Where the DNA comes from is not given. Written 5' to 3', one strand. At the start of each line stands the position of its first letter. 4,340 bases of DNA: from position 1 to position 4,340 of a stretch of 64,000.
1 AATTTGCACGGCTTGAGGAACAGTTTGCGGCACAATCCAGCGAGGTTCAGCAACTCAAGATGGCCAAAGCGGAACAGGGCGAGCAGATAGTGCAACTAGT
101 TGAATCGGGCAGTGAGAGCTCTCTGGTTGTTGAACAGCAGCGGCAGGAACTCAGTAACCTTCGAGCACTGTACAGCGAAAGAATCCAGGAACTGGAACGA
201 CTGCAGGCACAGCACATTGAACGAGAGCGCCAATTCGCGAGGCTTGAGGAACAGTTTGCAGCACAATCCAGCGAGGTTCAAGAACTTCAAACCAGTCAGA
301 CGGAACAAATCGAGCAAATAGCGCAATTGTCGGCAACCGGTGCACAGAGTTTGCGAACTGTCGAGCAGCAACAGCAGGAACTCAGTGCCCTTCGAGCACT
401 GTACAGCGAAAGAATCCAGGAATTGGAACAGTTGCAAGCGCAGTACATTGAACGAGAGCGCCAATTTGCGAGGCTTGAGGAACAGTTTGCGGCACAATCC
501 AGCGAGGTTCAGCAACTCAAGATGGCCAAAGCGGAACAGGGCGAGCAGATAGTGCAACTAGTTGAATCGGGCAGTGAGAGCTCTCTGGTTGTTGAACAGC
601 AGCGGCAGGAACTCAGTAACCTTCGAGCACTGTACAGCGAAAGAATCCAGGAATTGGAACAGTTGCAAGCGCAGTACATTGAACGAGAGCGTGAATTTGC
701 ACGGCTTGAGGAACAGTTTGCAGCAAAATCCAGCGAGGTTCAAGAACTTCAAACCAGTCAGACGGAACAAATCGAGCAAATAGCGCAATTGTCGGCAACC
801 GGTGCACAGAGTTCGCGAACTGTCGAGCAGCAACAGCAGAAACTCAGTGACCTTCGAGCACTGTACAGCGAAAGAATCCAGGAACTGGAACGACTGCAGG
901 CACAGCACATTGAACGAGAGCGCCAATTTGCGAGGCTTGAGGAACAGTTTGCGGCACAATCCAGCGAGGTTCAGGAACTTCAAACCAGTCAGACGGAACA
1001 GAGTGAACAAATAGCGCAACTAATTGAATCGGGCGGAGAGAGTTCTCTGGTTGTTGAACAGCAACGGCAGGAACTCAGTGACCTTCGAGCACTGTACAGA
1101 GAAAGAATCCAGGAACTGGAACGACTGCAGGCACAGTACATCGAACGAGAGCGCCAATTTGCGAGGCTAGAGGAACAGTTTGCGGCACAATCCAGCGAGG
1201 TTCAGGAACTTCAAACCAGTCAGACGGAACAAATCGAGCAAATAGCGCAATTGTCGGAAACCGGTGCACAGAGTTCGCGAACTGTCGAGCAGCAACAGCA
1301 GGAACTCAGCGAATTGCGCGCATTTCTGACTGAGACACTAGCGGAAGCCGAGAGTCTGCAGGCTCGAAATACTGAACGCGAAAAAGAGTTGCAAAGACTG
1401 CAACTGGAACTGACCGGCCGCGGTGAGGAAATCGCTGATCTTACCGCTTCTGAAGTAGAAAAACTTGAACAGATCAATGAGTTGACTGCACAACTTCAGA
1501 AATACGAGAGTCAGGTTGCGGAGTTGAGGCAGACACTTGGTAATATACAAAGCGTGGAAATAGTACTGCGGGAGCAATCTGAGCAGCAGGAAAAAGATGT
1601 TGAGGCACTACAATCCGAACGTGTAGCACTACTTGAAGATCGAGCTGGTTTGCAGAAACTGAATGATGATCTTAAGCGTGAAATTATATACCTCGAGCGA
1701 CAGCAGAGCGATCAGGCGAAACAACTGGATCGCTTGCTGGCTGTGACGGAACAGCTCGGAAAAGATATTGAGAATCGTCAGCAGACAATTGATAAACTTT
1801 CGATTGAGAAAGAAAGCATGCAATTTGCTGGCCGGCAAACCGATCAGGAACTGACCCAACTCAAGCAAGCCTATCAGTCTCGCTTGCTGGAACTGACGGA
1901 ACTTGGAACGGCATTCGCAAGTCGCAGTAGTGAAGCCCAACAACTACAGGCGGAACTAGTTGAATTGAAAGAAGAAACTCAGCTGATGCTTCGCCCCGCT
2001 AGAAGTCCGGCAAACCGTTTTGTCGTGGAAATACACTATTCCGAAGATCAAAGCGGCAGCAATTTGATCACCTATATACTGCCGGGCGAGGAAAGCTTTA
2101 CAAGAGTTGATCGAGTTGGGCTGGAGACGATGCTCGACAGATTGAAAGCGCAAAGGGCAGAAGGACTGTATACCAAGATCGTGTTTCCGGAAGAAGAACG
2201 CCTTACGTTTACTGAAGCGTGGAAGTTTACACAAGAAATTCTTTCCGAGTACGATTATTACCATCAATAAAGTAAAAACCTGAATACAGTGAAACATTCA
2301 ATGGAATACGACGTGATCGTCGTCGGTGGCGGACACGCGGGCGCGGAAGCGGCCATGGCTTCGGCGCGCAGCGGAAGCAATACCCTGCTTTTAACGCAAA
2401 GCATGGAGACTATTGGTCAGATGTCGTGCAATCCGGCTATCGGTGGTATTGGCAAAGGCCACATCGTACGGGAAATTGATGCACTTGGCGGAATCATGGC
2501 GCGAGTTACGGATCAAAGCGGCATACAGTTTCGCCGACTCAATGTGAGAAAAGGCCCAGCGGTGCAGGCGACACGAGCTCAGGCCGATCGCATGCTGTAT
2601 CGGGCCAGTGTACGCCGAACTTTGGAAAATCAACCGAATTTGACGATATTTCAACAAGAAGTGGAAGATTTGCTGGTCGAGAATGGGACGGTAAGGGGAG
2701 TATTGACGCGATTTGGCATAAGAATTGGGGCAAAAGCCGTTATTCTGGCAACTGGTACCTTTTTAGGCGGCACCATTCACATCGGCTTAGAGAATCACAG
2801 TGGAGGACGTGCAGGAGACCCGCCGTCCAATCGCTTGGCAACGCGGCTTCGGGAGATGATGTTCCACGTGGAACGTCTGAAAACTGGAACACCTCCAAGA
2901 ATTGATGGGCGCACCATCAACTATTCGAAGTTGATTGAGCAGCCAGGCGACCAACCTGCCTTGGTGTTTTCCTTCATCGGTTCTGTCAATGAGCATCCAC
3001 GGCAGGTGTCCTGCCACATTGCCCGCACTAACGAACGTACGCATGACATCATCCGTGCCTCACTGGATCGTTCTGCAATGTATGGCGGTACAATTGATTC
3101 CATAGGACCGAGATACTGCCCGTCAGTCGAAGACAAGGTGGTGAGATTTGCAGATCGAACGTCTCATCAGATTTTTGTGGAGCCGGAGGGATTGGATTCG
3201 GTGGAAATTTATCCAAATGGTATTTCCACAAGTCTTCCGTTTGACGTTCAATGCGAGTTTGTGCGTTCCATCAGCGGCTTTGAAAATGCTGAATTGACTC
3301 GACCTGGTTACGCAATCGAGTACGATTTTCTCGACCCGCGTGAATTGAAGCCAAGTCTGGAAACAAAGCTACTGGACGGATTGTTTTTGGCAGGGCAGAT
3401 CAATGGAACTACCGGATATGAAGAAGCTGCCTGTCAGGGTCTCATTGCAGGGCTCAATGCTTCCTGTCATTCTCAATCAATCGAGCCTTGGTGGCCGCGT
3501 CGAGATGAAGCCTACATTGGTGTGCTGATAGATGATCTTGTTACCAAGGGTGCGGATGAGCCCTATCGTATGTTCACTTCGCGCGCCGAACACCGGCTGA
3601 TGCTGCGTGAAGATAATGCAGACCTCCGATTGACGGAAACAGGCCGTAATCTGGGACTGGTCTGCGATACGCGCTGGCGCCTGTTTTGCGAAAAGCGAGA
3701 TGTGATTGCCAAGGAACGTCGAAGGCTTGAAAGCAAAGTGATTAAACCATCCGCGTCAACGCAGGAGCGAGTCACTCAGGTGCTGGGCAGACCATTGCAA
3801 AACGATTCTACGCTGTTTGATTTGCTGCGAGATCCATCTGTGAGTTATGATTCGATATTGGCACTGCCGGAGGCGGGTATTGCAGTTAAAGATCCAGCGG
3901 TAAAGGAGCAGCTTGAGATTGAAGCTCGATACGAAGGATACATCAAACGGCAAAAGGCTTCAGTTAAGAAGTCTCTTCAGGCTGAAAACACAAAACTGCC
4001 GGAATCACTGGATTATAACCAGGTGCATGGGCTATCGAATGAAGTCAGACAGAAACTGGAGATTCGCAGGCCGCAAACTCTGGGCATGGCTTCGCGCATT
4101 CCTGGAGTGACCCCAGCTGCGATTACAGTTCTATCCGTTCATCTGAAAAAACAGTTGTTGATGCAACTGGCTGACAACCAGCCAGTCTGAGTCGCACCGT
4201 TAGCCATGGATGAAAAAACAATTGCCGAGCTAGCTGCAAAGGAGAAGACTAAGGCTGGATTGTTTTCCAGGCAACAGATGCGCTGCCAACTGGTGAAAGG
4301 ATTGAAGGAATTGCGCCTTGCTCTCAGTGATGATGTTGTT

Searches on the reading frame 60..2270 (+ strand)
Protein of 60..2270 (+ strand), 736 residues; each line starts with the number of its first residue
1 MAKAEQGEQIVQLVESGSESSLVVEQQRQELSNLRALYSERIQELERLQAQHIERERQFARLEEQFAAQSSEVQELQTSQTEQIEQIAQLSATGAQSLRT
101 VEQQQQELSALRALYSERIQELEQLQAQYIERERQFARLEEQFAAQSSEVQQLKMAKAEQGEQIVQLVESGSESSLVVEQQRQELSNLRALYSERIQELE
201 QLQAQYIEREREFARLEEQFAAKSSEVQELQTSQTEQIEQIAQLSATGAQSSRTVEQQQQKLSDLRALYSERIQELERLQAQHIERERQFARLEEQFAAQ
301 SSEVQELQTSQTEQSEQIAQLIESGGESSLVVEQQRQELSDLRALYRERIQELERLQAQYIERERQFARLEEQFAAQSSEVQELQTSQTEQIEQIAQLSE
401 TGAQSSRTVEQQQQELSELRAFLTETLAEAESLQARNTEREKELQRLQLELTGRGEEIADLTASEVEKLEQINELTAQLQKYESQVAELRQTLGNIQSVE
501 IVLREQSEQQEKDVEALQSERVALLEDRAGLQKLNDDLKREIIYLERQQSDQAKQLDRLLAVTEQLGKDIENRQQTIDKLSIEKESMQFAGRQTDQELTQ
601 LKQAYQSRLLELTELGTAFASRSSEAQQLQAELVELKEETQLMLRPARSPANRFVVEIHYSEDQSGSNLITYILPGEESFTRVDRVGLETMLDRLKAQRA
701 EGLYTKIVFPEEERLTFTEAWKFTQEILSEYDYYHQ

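Call 68: search_protein_families(library=pfam, proteins=[window:60-2270:+], max_evalue=0.00001)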
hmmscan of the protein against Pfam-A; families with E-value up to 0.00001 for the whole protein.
window:60-2270:+ (736 aa): 1 family
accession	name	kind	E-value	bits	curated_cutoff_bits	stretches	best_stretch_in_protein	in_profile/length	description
PF18977.5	DUF5713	-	2.9e-06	28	27.3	0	175-230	19-75/107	Family of unknown function (DUF5713)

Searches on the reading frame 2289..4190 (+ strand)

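Call 68: search_protein_families(library=pfam, proteins=[window:2289-4190:+], max_evalue=0.00001)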
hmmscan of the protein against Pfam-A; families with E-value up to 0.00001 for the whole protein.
window:2289-4190:+ (633 aa): 6 families
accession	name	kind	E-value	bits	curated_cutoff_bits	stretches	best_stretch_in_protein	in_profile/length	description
PF01134.28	GIDA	-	5.4e-168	559.5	22.1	1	8-397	1-389/391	Glucose inhibited division protein A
PF21680.2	GIDA_C_1st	-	4.8e-24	85.4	24.7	1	460-556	1-96/96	tRNA modifying enzyme MnmG/GidA C-terminal helical domain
PF13932.14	SAM_GIDA_C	-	6.8e-24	83.9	27.1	1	563-615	4-56/57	tRNA modifying enzyme MnmG/GidA C-terminal helical bundle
PF12831.13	FAD_oxidored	-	7.1e-09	35.9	27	1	8-157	1-146/416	FAD dependent oxidoreductase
PF00890.30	FAD_binding_2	-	3.1e-07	30.4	20.4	0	8-43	1-36/414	FAD binding domain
PF07992.20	Pyr_redox_2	-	7.1e-06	26.1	26.1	0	7-156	1-108/291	Pyridine nucleotide-disulphide oxidoreductase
